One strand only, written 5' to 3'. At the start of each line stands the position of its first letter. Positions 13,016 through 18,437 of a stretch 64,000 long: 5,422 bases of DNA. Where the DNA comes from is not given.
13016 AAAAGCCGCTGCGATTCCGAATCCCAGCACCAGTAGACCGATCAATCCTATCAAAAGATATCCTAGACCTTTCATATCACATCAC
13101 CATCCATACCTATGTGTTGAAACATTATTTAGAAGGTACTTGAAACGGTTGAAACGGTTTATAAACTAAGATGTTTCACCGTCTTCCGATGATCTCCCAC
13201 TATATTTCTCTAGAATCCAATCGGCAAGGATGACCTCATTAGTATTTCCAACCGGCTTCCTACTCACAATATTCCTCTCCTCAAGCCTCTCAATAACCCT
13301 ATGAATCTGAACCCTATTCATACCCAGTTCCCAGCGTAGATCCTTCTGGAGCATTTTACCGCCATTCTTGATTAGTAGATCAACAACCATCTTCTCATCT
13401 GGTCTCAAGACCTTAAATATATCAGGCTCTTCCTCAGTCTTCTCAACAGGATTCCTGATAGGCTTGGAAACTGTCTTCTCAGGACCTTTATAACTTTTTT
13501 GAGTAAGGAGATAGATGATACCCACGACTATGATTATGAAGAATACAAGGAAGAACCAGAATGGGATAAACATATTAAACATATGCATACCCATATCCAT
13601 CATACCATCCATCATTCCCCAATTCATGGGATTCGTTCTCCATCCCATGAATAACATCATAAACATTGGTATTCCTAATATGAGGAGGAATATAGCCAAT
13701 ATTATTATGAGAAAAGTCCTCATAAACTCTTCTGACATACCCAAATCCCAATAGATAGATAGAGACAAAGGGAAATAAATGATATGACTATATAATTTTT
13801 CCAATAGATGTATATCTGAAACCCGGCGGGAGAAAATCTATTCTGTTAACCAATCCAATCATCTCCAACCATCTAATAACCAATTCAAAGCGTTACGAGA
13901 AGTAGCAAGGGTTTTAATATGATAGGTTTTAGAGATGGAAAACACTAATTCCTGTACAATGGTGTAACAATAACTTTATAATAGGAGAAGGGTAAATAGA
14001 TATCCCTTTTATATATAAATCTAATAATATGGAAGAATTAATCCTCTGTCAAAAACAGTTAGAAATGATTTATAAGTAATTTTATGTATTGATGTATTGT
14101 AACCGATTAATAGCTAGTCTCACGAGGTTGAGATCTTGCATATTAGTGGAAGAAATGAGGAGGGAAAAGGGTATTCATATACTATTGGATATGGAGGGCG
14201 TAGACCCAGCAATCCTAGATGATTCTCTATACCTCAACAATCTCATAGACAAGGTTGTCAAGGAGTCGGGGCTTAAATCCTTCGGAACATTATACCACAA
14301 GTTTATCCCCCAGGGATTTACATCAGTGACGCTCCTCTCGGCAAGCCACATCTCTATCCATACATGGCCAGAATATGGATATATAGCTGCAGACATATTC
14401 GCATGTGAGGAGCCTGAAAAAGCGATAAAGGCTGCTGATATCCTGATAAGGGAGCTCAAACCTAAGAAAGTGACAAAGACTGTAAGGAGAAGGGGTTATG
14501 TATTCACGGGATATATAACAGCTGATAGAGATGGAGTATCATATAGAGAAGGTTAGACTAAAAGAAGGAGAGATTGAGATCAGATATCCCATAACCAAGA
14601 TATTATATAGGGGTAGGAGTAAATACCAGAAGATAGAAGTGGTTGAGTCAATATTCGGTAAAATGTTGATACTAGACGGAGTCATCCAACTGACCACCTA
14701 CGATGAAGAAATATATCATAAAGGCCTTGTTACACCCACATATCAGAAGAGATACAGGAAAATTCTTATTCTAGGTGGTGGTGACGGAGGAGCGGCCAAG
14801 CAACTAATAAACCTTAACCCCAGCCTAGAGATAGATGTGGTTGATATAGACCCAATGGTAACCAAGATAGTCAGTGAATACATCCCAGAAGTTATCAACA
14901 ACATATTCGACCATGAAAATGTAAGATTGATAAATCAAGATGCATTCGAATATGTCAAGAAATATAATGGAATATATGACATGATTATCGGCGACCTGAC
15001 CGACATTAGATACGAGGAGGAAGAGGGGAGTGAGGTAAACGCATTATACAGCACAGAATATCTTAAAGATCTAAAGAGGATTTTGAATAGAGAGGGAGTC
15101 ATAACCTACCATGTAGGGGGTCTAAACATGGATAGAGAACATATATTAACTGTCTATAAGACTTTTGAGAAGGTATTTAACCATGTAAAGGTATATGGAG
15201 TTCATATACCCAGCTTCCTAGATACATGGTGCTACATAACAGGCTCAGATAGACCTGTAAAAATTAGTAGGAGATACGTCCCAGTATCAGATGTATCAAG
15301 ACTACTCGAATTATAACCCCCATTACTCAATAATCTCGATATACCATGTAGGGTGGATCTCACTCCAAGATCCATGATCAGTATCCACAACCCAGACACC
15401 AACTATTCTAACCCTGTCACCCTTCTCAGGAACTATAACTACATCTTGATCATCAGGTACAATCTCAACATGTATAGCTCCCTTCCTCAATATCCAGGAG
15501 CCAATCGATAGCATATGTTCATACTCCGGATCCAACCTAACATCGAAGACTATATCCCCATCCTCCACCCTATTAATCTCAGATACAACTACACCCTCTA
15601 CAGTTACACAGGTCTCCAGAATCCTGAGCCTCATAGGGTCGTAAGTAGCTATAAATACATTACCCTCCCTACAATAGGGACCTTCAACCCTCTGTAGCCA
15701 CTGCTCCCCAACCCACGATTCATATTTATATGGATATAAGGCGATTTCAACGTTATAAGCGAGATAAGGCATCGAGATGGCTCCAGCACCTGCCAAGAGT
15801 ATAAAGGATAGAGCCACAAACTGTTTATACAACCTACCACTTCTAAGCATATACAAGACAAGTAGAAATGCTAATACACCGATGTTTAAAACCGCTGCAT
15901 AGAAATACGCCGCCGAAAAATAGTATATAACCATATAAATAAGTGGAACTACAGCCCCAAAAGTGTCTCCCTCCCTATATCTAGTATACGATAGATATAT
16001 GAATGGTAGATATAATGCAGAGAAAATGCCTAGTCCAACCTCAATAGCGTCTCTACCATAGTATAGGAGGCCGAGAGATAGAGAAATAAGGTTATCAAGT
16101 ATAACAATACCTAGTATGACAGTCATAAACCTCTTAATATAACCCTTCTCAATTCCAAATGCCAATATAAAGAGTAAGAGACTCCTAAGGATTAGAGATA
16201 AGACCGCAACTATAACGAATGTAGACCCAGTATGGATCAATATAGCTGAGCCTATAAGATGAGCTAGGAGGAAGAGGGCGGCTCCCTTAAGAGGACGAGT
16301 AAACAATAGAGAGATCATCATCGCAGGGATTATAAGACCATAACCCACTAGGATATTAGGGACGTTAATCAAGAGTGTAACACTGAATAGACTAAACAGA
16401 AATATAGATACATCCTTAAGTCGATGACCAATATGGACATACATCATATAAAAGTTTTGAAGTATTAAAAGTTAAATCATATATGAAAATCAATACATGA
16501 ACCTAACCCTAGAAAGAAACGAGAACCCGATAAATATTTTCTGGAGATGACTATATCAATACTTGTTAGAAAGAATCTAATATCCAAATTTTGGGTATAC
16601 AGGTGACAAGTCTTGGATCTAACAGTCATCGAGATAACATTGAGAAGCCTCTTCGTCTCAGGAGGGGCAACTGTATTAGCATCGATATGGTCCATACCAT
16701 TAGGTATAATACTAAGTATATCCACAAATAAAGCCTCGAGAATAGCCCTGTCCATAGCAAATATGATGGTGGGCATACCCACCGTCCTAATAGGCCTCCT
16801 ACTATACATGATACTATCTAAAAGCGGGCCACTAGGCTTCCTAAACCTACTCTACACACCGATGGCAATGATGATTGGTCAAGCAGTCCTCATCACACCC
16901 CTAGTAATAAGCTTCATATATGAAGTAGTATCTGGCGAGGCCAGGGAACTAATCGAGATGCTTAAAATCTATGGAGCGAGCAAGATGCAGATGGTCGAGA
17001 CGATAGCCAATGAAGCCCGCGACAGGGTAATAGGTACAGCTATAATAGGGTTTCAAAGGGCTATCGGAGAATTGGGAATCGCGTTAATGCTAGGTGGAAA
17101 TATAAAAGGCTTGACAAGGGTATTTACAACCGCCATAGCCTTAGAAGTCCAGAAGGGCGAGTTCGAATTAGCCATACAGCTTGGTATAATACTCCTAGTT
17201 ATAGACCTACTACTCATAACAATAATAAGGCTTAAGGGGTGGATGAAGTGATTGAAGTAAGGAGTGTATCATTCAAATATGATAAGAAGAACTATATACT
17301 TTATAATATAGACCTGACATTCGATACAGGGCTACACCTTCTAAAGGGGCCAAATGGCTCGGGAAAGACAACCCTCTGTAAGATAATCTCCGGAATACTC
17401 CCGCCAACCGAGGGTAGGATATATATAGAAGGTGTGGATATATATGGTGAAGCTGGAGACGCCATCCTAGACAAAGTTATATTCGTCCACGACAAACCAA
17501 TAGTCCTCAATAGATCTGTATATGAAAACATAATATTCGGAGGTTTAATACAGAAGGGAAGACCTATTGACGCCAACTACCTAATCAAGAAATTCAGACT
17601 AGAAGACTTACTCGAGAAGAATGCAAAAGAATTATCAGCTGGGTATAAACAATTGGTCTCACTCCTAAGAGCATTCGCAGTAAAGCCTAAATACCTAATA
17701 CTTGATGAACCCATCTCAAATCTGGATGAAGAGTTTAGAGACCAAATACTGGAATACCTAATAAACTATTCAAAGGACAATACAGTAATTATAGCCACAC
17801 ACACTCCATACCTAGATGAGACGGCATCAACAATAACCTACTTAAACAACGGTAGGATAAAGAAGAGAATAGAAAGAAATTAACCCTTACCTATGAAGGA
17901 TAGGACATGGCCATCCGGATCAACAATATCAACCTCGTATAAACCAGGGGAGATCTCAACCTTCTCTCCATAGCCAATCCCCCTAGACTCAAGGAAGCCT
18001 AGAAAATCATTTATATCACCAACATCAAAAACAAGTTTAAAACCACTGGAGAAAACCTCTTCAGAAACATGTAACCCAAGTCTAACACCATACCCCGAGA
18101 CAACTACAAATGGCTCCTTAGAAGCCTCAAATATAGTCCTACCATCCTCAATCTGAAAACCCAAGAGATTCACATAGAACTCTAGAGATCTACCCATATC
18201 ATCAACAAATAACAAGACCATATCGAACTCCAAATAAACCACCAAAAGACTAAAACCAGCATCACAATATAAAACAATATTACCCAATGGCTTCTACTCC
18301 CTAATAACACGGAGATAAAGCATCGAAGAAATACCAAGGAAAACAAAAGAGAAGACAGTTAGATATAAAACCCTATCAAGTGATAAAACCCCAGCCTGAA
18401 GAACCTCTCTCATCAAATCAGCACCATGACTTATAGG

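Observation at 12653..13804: Candidate novel two-gene module: ultra-Met-rich membrane-anchored protein plus a membrane-embedded wHTH regulator with a matching Met-rich outer loop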

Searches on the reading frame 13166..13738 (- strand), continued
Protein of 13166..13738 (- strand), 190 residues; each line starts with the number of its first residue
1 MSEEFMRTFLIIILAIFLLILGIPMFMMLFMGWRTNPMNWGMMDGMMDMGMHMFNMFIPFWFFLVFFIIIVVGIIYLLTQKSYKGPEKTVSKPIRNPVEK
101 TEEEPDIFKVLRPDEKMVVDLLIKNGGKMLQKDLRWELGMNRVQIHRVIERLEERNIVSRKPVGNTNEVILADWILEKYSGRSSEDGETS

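Call 89: list_cluster_members(proteins=[P0127, P0129, P0131, P0146, P0163, P0081, P0088, P0066, P0031, P0154])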
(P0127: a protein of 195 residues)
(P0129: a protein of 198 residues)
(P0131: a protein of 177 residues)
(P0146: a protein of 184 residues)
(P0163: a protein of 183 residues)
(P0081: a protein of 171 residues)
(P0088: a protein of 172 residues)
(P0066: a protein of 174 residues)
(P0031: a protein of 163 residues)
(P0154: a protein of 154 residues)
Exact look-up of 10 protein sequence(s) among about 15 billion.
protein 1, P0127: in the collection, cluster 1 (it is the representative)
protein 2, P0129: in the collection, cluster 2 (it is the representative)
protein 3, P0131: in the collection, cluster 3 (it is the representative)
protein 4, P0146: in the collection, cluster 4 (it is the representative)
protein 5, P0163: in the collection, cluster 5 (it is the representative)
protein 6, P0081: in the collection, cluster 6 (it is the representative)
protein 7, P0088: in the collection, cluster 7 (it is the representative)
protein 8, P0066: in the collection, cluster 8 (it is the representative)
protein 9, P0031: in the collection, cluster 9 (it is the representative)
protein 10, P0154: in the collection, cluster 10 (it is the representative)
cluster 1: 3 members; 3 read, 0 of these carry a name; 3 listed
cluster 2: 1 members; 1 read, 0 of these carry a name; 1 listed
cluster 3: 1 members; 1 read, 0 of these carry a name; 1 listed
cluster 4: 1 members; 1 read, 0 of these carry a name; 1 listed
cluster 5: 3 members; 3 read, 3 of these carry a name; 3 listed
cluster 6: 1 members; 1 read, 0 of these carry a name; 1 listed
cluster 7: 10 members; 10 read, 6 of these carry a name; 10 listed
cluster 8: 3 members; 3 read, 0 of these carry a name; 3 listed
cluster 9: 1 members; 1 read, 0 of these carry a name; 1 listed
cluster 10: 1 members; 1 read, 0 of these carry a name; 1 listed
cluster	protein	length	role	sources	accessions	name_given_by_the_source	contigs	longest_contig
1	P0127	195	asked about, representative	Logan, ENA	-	-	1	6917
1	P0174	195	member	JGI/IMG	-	-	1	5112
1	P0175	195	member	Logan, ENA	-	-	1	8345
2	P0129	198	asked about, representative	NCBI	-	-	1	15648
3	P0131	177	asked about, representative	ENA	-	-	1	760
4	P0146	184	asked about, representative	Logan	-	-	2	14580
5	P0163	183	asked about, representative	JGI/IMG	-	uncharacterized membrane protein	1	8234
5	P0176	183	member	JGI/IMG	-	uncharacterized membrane protein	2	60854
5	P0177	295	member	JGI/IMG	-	hypothetical protein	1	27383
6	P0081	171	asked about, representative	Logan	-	-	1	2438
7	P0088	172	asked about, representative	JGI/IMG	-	hypothetical protein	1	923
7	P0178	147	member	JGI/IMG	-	uncharacterized membrane protein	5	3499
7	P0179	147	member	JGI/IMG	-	uncharacterized membrane protein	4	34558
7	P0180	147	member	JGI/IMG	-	uncharacterized membrane protein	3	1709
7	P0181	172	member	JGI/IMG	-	membrane protein implicated in regulation of membrane protease activity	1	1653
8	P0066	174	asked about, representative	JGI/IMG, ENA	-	-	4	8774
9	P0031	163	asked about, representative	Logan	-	-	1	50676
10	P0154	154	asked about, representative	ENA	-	-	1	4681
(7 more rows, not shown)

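Call 90: get_annotated_region(hit=H1, flank=5000)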
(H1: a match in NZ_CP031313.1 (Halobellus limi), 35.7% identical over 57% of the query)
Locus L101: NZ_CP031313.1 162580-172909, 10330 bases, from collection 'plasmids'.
description: Halobellus limi strain CGMCC 1.10331 plasmid unnamed2, complete sequence
organism: Halobellus limi (NCBI taxid 699433)
taxonomy: Archaea; Euryarchaeota; Halobacteria; Halobacteriales; Haloferacaceae; Halobellus; Halobellus limi
host: -; source: Cell culture,Taibei marine solar saltern near Lianyungang city; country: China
typing (MOB-suite, as given by PLSDB): non-mobilizable
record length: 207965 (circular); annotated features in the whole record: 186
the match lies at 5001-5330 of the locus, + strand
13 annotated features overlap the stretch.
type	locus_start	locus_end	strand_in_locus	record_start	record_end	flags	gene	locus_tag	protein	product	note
CDS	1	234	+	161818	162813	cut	-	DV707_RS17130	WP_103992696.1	ParA family protein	-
CDS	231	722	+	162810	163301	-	-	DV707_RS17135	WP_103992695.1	acyl-CoA dehydrogenase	-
CDS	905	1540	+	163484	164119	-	-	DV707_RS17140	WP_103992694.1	IS6 family transposase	-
CDS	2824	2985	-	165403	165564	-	-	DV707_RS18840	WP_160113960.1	hypothetical protein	-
CDS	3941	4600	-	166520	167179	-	-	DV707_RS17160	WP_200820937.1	hypothetical protein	-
CDS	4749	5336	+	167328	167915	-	-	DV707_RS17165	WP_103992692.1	MarR family transcriptional regulator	GO:0006355 - regulation of DNA-templated transcription [Evidence IEA]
CDS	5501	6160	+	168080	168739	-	-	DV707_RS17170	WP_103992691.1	hypothetical protein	-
CDS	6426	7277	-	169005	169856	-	-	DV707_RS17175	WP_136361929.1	hypothetical protein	-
CDS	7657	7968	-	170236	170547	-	-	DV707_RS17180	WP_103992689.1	hypothetical protein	-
CDS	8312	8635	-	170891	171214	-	-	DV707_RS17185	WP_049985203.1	hypothetical protein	-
CDS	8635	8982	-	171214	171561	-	-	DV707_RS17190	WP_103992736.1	winged helix-turn-helix domain-containing protein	-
CDS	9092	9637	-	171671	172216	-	-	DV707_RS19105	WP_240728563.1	hypothetical protein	-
CDS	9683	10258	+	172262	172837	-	-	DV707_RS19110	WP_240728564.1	hypothetical protein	-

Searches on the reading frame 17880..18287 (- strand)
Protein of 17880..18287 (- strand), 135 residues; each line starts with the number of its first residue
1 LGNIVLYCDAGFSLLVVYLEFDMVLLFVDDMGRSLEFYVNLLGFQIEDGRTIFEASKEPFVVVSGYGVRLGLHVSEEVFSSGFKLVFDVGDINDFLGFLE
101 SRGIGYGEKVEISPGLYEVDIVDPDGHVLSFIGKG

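Call 44: search_protein_families(library=pfam, proteins=[window:17880-18287:-], max_evalue=0.01)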
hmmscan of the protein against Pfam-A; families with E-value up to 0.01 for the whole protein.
window:17880-18287:- (135 aa): 3 families
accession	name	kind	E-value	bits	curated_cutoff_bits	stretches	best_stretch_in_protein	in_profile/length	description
PF00903.31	Glyoxalase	-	7.4e-07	30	20.6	1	21-129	2-119/121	Glyoxalase/Bleomycin resistance protein/Dioxygenase superfamily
PF12681.13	Glyoxalase_2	-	3.1e-06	27.6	30.1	1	21-129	1-111/118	Glyoxalase-like domain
PF22677.2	Ble-like_N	-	2.5e-05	24.4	24.5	1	24-47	5-28/41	Bleomycin resistance protein-like N-terminal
